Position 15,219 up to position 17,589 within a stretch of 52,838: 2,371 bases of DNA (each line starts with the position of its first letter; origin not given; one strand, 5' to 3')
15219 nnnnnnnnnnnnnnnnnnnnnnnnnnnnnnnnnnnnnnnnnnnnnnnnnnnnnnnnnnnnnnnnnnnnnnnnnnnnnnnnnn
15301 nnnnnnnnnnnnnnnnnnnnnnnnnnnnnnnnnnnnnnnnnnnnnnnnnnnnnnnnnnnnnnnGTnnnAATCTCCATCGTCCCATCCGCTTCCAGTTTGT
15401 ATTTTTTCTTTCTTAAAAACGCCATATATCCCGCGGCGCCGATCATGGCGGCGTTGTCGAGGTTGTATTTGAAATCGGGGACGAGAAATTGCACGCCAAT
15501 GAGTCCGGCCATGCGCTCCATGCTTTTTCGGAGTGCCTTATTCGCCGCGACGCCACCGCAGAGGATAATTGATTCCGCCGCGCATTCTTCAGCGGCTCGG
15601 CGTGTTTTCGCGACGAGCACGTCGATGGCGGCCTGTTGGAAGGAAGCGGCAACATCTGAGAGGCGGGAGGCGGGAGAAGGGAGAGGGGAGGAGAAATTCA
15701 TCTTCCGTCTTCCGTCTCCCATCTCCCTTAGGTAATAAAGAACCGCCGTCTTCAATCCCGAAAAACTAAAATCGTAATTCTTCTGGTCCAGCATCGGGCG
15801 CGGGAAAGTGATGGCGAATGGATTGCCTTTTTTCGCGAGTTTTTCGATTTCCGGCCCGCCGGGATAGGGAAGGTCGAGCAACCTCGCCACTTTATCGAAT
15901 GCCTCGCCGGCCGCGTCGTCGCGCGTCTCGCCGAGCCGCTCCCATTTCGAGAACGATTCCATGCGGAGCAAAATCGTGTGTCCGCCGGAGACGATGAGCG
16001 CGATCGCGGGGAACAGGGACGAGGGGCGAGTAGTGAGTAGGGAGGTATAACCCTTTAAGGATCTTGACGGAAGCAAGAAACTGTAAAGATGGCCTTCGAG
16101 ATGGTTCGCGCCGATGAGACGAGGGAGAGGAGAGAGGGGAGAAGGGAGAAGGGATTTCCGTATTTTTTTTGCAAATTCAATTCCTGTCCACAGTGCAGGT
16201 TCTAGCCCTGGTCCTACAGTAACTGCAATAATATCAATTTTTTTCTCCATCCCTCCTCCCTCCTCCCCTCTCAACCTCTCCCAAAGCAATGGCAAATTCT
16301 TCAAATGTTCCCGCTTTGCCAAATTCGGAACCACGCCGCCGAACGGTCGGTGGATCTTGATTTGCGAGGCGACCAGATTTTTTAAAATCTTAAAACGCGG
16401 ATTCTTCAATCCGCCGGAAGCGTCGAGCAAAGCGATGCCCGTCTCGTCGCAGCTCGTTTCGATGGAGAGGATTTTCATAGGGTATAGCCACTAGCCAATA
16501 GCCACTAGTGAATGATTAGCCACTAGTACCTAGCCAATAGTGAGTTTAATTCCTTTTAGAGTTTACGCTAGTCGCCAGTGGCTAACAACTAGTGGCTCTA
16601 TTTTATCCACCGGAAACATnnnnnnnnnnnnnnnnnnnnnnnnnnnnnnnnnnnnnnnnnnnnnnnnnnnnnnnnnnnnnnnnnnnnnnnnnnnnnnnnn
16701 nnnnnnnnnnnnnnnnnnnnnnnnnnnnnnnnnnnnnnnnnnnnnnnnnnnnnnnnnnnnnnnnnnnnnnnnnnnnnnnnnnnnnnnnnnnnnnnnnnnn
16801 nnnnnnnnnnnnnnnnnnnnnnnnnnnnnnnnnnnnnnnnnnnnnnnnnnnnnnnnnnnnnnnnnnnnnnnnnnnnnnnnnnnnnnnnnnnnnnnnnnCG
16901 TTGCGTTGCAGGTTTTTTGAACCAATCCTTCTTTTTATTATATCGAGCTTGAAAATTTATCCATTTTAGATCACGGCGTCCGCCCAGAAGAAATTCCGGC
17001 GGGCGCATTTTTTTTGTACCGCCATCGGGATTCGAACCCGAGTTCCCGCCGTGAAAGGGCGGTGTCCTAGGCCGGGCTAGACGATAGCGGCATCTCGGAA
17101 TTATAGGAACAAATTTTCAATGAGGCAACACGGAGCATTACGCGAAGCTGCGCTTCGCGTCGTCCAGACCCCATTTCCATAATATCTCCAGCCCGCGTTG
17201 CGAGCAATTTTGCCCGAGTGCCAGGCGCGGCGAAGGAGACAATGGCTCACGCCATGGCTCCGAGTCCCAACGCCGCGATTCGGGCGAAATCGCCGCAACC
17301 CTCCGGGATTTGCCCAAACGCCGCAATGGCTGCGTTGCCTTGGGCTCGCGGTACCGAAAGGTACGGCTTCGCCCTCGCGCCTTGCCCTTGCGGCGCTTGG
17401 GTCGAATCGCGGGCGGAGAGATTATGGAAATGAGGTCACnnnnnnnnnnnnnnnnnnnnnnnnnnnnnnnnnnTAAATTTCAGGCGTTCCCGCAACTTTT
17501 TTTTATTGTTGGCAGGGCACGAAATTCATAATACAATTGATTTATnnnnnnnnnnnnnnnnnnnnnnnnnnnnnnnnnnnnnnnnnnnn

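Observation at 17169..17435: Two-copy ~270-nt structured RNA with compensatory helix changes, not recognisable as a known class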

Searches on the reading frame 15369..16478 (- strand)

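Call 20: search_protein_families(library=pfam, proteins=[window:15369-16478:-], max_evalue=0.01)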
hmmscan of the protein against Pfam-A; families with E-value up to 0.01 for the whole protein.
window:15369-16478:- (370 aa): 2 families
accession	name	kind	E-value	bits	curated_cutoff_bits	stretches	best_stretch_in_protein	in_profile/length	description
PF00814.31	TsaD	-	2.2e-72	244.4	24.8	1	30-347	1-263/264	tRNA N6-adenosine threonylcarbamoyltransferase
PF22521.2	HypF_C_2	-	1.7e-05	25.2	27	1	274-333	167-226/241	Carbamoyltransferase, Kae1-like Domain, second subdomain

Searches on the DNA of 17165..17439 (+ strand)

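Call 15: search_dna_similar(query=window:17165-17439:+, collection=phages, mode=distant, max_evalue=0.01)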
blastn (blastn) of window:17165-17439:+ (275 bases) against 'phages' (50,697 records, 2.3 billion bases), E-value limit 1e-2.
No match.

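Call 16: search_dna_similar(query=window:17165-17439:+, collection=plasmids, mode=distant, max_evalue=0.01)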
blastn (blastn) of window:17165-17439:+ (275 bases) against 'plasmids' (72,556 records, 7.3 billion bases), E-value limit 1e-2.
No match.

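Call 42: search_rna_families(sources=[L194, L218, L254, L190, L187, L228, L223, L206, L192, L210, L263, L291, L212, L247, L239, L264, L284, L089], threshold=gathering)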
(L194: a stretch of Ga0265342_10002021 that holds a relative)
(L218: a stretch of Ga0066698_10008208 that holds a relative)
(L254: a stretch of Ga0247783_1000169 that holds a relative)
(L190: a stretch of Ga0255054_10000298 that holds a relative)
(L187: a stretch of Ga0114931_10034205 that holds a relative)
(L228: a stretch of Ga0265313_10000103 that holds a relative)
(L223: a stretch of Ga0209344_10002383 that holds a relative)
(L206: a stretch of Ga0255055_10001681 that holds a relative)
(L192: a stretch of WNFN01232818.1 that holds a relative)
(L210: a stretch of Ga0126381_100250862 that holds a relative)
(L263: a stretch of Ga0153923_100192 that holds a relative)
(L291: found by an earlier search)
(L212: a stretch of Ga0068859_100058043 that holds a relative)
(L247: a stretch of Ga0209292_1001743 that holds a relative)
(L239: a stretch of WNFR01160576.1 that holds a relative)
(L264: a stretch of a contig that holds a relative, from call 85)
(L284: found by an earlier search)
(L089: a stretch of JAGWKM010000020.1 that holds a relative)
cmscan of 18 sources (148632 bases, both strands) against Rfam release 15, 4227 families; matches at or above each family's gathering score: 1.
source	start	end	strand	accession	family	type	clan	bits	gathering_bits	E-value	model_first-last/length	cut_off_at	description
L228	10135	10209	-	RF00029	Intron_gpII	Intron;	-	45.2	40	2.7e-05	1-77/77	no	Group II catalytic intron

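Call 82: build_rna_model(alignment_id=A3)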
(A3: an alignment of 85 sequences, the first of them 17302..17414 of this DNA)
Model R1 built from alignment A3 (85 sequences, 120 columns); structure: RNAalifold consensus.
model positions 112; base pairs 14; branch points 0; effective number of sequences 19.09; information 0.59 bits per position. Calibrated on 0.2 Mb of random sequence (short: E-values are rough).
structure used (alignment columns):
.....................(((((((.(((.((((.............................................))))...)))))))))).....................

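Call 83: search_with_rna_model(model_id=R1, sources=[window, L089, L304, L263], max_evalue=1, show_alignments=4)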
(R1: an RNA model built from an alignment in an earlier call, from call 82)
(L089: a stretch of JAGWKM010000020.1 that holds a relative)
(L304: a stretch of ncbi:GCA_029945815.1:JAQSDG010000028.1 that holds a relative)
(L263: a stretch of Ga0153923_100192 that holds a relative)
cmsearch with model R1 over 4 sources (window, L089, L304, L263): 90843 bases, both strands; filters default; matches with E-value up to 1: 7.
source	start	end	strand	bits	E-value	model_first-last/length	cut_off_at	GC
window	23328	23442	+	70.6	8e-16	1-112/112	no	0.61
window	17300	17414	+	66.1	1.2e-14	1-112/112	no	0.68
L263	2428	2540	-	57.5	1.9e-12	1-112/112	no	0.65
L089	6345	6456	+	57.1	2.3e-12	1-112/112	no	0.66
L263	2533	2646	+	39.6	7.2e-08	1-112/112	no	0.63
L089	6239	6351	-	31.5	8.8e-06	1-112/112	no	0.68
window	17192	17305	-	21.8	0.0027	1-112/112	no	0.67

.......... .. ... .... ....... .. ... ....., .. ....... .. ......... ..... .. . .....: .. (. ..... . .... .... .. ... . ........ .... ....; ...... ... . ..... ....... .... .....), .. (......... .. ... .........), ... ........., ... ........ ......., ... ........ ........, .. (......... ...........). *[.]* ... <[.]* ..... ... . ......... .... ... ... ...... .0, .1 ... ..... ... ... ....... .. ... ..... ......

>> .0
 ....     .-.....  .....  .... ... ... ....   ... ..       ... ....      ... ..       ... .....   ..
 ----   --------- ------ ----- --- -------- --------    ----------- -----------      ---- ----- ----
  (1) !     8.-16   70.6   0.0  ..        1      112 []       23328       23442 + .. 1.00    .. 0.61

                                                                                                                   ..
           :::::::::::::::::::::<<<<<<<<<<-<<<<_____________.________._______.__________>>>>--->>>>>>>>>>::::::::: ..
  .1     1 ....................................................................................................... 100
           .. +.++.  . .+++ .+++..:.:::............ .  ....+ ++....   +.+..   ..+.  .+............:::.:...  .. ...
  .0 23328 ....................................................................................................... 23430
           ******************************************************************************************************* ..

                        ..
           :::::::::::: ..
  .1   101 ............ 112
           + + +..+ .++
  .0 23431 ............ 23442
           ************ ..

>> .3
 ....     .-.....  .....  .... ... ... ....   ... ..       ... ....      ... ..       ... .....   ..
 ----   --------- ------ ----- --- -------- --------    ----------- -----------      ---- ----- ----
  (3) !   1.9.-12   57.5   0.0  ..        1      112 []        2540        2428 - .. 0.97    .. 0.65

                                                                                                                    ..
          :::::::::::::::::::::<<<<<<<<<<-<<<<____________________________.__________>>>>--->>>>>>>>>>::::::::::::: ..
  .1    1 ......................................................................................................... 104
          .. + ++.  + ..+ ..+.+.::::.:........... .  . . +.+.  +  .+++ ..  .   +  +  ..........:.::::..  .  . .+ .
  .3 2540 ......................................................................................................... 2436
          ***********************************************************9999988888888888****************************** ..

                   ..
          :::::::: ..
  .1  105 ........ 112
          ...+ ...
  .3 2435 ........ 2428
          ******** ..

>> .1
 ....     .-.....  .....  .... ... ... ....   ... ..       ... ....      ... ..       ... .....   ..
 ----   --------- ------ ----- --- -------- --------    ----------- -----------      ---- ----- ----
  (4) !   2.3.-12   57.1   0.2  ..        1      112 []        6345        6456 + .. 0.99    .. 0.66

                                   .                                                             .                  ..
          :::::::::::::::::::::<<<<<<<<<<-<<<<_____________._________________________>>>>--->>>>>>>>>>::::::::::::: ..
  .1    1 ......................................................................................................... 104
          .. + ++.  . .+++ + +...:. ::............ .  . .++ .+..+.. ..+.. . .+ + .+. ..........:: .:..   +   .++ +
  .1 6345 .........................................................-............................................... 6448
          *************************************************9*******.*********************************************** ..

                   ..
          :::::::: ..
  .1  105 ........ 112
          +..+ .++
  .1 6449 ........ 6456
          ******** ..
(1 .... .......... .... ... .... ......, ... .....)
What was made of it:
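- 17197..17299 (-): Copy A arm 1: a diverged, reverse-complement copy of the core hairpin module. The covariance model of the module hits 17192-17305 on the minus strand, E=0.0027 (call 83).
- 17307..17408 (+): Copy A arm 2: core hairpin module, with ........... at 17328-17338 and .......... at 17377-17386. The model hits 17300-17414 on the plus strand, E=1.2e-14 (call 83).
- The module model finds arm 1 on the opposite strand: E=7e-8 in L263, 9e-6 in L089, 0.003 in copy A (call 83).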

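Call 85: search_with_rna_model(model_id=R1, sources=[L184, L185, L186, L187, L188, L189, L190, L191, L192, L193, L194, L195, L196, L197, L198, L199, L200, L201, L202, L203, L204, L205, L206, L207, L208, L209, L210, L211, L212, L213, L214, L215, L216, L217, L218, L219, L220, L221, L222, L223, L224, L225, L226, L227, L228, L229, L230, L231, L232, L233, L234, L235, L236, L237, L238, L239, L240, L241, L242, L243, L244, L245, L246, L247, L248, L249, L250, L251, L252, L253, L254, L255, L256, L257, L258, L259, L260, L261, L262, L263, L264, L265, L266, L267, L268, L269, L270, L271, L272, L273, L274, L275, L276, L277, L278, L279, L280, L281, L282, L283], max_evalue=0.001)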
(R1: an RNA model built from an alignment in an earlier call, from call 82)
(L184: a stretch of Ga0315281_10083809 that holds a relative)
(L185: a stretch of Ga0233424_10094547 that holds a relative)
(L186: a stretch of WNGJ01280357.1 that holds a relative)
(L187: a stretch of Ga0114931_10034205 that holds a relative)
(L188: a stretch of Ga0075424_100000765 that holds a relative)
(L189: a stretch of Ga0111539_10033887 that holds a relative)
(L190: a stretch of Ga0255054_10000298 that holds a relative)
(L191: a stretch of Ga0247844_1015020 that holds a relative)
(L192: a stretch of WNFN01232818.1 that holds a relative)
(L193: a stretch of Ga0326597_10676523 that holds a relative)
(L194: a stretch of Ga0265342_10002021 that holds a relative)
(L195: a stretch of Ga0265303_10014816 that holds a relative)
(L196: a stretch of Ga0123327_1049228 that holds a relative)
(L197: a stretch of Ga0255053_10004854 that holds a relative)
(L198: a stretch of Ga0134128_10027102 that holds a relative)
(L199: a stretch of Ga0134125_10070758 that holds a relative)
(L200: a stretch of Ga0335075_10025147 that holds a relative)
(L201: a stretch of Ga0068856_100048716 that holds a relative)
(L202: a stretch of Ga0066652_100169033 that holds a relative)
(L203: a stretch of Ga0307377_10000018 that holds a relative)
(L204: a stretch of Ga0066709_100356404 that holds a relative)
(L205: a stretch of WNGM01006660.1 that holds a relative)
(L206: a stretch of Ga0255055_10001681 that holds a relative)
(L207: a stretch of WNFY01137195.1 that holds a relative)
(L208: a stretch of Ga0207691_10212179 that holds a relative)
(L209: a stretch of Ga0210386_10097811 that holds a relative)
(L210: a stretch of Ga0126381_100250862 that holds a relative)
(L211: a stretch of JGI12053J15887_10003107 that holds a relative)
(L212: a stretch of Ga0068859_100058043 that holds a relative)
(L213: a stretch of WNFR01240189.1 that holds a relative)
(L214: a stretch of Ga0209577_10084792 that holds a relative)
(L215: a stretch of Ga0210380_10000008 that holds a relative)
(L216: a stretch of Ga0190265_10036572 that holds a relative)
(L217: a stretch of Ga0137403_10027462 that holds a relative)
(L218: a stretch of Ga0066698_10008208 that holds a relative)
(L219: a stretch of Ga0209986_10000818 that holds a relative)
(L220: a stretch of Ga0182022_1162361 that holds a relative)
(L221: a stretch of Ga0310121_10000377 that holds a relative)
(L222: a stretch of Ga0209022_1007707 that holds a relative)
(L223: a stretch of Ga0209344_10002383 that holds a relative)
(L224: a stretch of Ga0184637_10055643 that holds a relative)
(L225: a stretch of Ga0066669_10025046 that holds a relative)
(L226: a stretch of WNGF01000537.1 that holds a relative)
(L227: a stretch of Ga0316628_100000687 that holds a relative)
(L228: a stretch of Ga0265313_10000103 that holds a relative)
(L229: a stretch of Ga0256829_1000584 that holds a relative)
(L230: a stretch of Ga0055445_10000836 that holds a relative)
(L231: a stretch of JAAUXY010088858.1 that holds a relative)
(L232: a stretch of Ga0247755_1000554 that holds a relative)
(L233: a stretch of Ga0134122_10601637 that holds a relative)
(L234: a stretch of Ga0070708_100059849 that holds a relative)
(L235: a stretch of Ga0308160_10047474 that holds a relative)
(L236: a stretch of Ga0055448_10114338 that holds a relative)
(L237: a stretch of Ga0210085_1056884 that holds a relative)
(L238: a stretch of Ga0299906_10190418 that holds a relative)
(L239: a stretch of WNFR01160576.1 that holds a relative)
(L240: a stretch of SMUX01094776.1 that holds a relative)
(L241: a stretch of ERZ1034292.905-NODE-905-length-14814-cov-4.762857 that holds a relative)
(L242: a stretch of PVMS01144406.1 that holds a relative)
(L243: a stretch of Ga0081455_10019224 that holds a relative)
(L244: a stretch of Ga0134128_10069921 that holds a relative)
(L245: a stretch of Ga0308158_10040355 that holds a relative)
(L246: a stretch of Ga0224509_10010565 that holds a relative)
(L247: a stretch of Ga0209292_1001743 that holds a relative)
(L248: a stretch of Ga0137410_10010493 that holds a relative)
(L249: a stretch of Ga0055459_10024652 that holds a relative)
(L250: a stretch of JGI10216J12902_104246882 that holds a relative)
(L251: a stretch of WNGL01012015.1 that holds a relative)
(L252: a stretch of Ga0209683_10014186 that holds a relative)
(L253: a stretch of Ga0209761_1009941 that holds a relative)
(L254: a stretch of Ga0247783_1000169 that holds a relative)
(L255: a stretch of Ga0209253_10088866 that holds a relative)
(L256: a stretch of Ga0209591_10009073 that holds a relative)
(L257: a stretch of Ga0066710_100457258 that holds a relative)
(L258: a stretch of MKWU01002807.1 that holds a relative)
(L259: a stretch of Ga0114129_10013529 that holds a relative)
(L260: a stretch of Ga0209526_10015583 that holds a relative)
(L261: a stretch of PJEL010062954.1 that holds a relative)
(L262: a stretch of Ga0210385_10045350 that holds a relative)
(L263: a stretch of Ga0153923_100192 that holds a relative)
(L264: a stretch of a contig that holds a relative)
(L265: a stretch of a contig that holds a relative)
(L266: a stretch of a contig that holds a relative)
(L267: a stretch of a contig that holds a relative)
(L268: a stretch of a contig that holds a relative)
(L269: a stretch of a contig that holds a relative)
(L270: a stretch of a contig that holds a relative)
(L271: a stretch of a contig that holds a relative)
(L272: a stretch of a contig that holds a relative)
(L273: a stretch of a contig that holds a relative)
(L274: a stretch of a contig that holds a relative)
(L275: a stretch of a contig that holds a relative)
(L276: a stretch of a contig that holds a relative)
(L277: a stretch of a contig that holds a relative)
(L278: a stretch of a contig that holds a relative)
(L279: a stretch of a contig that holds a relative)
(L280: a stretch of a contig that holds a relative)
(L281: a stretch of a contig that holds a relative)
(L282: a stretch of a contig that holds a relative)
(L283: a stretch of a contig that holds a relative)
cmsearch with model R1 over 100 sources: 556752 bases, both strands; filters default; matches with E-value up to 0.001: 110.
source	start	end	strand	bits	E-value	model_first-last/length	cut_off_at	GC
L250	205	317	-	103.7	1.6e-23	1-112/112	no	0.66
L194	9671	9782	+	100.4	1.1e-22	1-112/112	no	0.66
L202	135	246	-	100.3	1.2e-22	1-112/112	no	0.68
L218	1790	1901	-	100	1.5e-22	1-112/112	no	0.7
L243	1000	1111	-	99.9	1.5e-22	1-112/112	no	0.65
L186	26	137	-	99.9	1.6e-22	1-112/112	no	0.71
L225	51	162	-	99.8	1.6e-22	1-112/112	no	0.68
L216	209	320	+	99.7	1.7e-22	1-112/112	no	0.67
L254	3591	3702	+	99.6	1.8e-22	1-112/112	no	0.66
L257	1796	1907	-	98.8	2.9e-22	1-112/112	no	0.68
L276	4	115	+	97.2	7.4e-22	1-112/112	no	0.64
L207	975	1086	-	97.1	7.9e-22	1-112/112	no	0.64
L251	6881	6992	+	96.2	1.3e-21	1-112/112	no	0.72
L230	11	123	-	95.9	1.6e-21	1-112/112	no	0.59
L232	1264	1375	+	90.7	3.5e-20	1-112/112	no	0.65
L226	6825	6934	-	89.8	5.9e-20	3-112/112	5'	0.65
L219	2482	2592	-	89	9.3e-20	1-112/112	no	0.58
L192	954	1068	-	89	9.6e-20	1-112/112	no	0.59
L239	433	547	-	88.7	1.2e-19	1-112/112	no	0.57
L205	745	858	-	88.4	1.3e-19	1-112/112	no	0.66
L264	3596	3710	+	87.6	2.2e-19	1-112/112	no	0.6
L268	6627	6739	-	86.8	3.4e-19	1-112/112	no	0.65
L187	1305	1417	-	85.4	7.7e-19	1-112/112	no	0.56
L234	3306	3397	-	85.4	7.8e-19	21-112/112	5'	0.63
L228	9299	9410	-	85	9.9e-19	1-112/112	no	0.59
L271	1805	1916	-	84.8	1.1e-18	1-112/112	no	0.65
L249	323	434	-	84.4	1.4e-18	1-112/112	no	0.52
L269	7654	7766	-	84.1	1.7e-18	1-112/112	no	0.64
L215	2774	2885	+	84.1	1.7e-18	1-112/112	no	0.71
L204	1873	1989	+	83.8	2e-18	1-112/112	no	0.62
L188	1044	1157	-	83.5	2.4e-18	1-112/112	no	0.64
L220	1546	1657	+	83.5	2.5e-18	1-112/112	no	0.69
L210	960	1074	-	82.6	4.1e-18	1-112/112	no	0.6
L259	11535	11629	+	82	5.8e-18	1-95/112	3'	0.66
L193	15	108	+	80.8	1.2e-17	19-112/112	no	0.7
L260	778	892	-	80.6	1.3e-17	1-112/112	no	0.55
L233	920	1016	+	80.1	1.9e-17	1-96/112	3'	0.7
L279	1509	1621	-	79.2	3e-17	1-112/112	no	0.5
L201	1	109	-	79.2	3.1e-17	1-109/112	3'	0.61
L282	12073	12166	-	78.9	3.8e-17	19-112/112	5'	0.65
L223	303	415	+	78.6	4.5e-17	1-112/112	no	0.62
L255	312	423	-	78.4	5.1e-17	1-112/112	no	0.62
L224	2031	2142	+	78.3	5.3e-17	1-112/112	no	0.69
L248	6182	6272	-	77.9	6.6e-17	22-112/112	5'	0.7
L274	2678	2790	-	77.8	7e-17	1-112/112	no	0.5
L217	5642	5754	-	77.5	8.7e-17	1-112/112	no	0.69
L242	4154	4266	+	77.4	8.9e-17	1-112/112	no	0.71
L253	2534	2645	+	76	2.1e-16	1-112/112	no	0.7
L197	4875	4988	-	75.9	2.2e-16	1-112/112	no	0.75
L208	196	307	+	74.9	3.9e-16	1-112/112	no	0.63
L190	3042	3155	-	74.9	4e-16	1-112/112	no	0.75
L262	2799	2912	+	73.7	8e-16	1-112/112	no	0.57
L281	805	920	+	73.3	1e-15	1-112/112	no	0.69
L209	1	92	+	73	1.2e-15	24-112/112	5'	0.6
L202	67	178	+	72.9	1.3e-15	1-112/112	no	0.69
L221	3242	3353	+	72.5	1.7e-15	1-112/112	no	0.54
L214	643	755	-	72.3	1.9e-15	1-112/112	no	0.69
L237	764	875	+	71.8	2.4e-15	1-112/112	no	0.66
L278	16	131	+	69.5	9.5e-15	1-112/112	no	0.66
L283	1551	1641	-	69.1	1.2e-14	24-112/112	5'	0.64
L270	1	93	-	66.7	5e-14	1-92/112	3'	0.68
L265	3917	4031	-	66.1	7e-14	1-112/112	no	0.65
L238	133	245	+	66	7.7e-14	1-112/112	no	0.6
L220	1875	1992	-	65.6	9.6e-14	1-112/112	no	0.65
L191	3068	3178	+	65.4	1.1e-13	1-112/112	no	0.58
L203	8367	8478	+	64.7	1.7e-13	1-112/112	no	0.51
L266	6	100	+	64.1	2.4e-13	20-112/112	no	0.62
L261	2220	2335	+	62.9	4.7e-13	1-112/112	no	0.54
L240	145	258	-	62.8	4.9e-13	1-112/112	no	0.7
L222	4701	4812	-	61.9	8.5e-13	1-112/112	no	0.54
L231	17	129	+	61.2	1.3e-12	1-112/112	no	0.74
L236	133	246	+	59.8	3e-12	1-112/112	no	0.75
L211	7400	7513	+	58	8.4e-12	1-112/112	no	0.57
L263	2428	2540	-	57.5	1.2e-11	1-112/112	no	0.65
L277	1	99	+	56.7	1.8e-11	20-112/112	5'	0.68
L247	5357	5467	+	56.1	2.5e-11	1-112/112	no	0.47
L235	2478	2590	-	55.8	3.1e-11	1-112/112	no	0.6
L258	2757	2868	+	55.7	3.3e-11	1-112/112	no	0.58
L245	27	139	-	55.6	3.5e-11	1-112/112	no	0.61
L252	1764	1875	-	55.3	4.2e-11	1-112/112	no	0.48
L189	137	253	+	55.1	4.6e-11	1-112/112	no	0.64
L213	127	239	+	55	5e-11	1-112/112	no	0.73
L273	8596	8708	-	54.5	6.7e-11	1-112/112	no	0.58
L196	245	360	+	53.7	1.1e-10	1-112/112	no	0.71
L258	1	102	-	53.4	1.3e-10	1-102/112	3'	0.64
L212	2556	2668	-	53.4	1.3e-10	1-112/112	no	0.67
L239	541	655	+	50.1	9.2e-10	1-112/112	no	0.57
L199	222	336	+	49.2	1.6e-09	1-112/112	no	0.63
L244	3878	4008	+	47.6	4.1e-09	1-112/112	no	0.68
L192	1063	1178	+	47.1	5.5e-09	1-112/112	no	0.59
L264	3487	3601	-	45.6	1.3e-08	1-112/112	no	0.57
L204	1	96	+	43.7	3.9e-08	22-112/112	5'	0.67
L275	135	260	-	42.9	6.3e-08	1-112/112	no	0.71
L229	1342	1470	-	41.5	1.4e-07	1-112/112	no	0.53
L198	64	194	+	41.5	1.5e-07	1-112/112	no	0.69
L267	6687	6764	-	40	3.4e-07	22-97/112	no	0.63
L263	2533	2646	+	39.6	4.4e-07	1-112/112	no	0.63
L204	1764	1879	-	38.7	7.5e-07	1-112/112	no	0.59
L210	1069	1185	+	38.5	8.8e-07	1-112/112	no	0.6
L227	4662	4793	-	38.3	9.6e-07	1-112/112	no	0.61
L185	976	1089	+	38.2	1e-06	1-112/112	no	0.76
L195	5019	5120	+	36.3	3.1e-06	1-100/112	3'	0.57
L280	4883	5013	-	35.5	5.1e-06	1-112/112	no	0.7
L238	26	139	-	34.6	8.7e-06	1-112/112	no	0.71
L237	605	715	+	34.5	9.3e-06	1-112/112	no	0.64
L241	648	777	-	33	2.2e-05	1-112/112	no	0.59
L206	4892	5023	+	32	3.9e-05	1-112/112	no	0.53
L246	482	613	-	31.9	4.2e-05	1-112/112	no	0.52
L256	3907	3999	+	31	7.3e-05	22-95/112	no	0.67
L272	1914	2043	-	29.2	0.00021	1-112/112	no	0.54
